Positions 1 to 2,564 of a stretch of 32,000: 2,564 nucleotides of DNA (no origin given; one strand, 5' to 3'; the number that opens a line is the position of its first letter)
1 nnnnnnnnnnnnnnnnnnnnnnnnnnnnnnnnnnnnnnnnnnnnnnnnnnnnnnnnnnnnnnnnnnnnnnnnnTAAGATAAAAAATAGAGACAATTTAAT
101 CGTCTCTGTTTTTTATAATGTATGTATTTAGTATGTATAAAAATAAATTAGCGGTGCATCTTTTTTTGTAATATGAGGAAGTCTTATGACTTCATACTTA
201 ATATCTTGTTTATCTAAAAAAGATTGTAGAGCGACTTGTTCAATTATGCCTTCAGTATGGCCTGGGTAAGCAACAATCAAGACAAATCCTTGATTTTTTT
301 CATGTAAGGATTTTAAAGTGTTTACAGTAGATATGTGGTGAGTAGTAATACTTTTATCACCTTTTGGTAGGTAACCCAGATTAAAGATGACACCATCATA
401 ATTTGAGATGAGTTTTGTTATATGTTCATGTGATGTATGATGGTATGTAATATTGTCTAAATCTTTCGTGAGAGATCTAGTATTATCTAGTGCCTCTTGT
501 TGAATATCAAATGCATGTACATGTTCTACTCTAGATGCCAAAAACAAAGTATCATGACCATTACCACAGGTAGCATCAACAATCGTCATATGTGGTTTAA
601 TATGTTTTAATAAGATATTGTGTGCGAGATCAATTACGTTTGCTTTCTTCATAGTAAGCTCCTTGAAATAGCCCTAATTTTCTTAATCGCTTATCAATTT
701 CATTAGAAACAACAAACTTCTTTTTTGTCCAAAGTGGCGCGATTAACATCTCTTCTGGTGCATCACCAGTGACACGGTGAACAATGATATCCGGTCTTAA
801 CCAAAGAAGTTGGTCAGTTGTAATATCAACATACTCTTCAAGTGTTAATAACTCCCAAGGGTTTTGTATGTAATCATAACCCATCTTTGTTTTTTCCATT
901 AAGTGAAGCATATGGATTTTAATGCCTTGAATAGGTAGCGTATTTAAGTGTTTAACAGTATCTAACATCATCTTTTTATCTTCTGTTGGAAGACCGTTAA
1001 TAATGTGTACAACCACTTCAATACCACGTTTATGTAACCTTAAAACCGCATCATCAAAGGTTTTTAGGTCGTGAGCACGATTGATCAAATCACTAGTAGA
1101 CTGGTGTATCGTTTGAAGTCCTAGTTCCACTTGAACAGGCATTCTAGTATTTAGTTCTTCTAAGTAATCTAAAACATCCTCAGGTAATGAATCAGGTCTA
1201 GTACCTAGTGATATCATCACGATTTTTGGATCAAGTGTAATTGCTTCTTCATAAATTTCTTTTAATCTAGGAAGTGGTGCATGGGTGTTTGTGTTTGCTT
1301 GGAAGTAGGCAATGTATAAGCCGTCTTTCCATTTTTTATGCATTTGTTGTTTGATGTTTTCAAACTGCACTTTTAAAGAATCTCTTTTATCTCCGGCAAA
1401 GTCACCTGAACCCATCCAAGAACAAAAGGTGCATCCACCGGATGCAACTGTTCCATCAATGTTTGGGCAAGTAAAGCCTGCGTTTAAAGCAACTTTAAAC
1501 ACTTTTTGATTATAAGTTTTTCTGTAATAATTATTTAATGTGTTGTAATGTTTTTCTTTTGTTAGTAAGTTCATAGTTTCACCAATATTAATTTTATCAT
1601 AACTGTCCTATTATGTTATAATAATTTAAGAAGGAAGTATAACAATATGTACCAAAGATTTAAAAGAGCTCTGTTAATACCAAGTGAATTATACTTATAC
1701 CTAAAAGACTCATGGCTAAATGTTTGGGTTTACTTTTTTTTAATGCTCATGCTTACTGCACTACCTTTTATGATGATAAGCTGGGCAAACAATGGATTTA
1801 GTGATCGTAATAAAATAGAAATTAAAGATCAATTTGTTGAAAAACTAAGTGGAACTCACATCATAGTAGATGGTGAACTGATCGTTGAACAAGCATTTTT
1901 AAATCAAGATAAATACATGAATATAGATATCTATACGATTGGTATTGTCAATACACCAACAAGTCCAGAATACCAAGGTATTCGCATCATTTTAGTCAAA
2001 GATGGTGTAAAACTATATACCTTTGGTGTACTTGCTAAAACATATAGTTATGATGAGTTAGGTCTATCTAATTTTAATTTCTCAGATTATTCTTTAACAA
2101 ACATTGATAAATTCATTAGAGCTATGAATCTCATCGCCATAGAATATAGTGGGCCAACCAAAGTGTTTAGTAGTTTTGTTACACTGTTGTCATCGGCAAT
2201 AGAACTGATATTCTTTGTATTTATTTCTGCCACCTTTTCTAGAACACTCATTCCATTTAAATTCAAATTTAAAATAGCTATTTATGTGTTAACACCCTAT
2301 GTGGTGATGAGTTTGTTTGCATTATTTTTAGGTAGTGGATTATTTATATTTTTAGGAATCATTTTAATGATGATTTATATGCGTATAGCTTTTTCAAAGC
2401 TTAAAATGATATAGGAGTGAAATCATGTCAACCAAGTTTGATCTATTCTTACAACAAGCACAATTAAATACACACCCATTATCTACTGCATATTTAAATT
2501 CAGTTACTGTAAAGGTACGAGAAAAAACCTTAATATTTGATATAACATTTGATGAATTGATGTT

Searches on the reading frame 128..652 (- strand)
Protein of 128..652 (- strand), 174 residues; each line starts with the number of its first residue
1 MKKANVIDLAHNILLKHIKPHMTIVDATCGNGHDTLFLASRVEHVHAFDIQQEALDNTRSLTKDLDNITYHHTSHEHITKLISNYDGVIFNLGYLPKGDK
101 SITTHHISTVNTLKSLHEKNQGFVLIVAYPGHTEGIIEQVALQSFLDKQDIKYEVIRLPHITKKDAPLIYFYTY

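Call 10: search_protein_families(library=pfam, proteins=[window:128-652:-])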
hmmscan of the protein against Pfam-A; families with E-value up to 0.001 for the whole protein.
window:128-652:- (174 aa): 9 families
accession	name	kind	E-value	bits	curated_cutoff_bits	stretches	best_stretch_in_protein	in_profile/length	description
PF06962.18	rRNA_methylase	-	1.5e-29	103.1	22.7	1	45-170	1-133/137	Putative rRNA methylase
PF13847.12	Methyltransf_31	-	1.2e-09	38.4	27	1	18-144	1-126/145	Methyltransferase domain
PF13649.12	Methyltransf_25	-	8.6e-09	36.4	27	1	24-102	1-84/97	Methyltransferase domain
PF05175.20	MTS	-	1e-05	25.7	23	1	5-91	14-105/170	Methyltransferase small domain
PF03848.20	TehB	-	4.9e-05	23.3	20.4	1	16-128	27-134/193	Tellurite resistance protein TehB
PF01795.25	Methyltransf_5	-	7.2e-05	22.8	27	1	17-93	17-101/309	MraW methylase family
PF08241.18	Methyltransf_11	-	0.00028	21.9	21.2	1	26-89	2-65/95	Methyltransferase domain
PF13679.12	Methyltransf_32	-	0.00028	21.3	27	1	16-82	21-93/143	Methyltransferase domain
PF05724.17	TPMT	-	0.00067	19.8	26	0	27-92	44-109/218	Thiopurine S-methyltransferase (TPMT)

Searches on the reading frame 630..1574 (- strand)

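Call 10: search_protein_families(library=pfam, proteins=[window:630-1574:-])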
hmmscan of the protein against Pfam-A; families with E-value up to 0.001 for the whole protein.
window:630-1574:- (314 aa): 2 families
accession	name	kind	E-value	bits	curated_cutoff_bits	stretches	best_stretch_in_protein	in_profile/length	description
PF16199.10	Radical_SAM_C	-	9e-26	90.2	31.9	1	215-298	1-84/85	Radical_SAM C-terminal domain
PF04055.27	Radical_SAM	-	1.2e-16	61.8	29.5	1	46-209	9-165/166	Radical SAM superfamily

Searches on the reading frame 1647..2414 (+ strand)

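Call 10: search_protein_families(library=pfam, proteins=[window:1647-2414:+])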
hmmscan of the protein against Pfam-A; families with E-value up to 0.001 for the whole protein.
window:1647-2414:+ (255 aa): 1 family
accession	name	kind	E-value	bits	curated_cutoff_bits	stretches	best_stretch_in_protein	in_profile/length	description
PF06691.16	DUF1189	-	1.1e-05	25.5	28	1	3-248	2-243/244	Protein of unknown function (DUF1189)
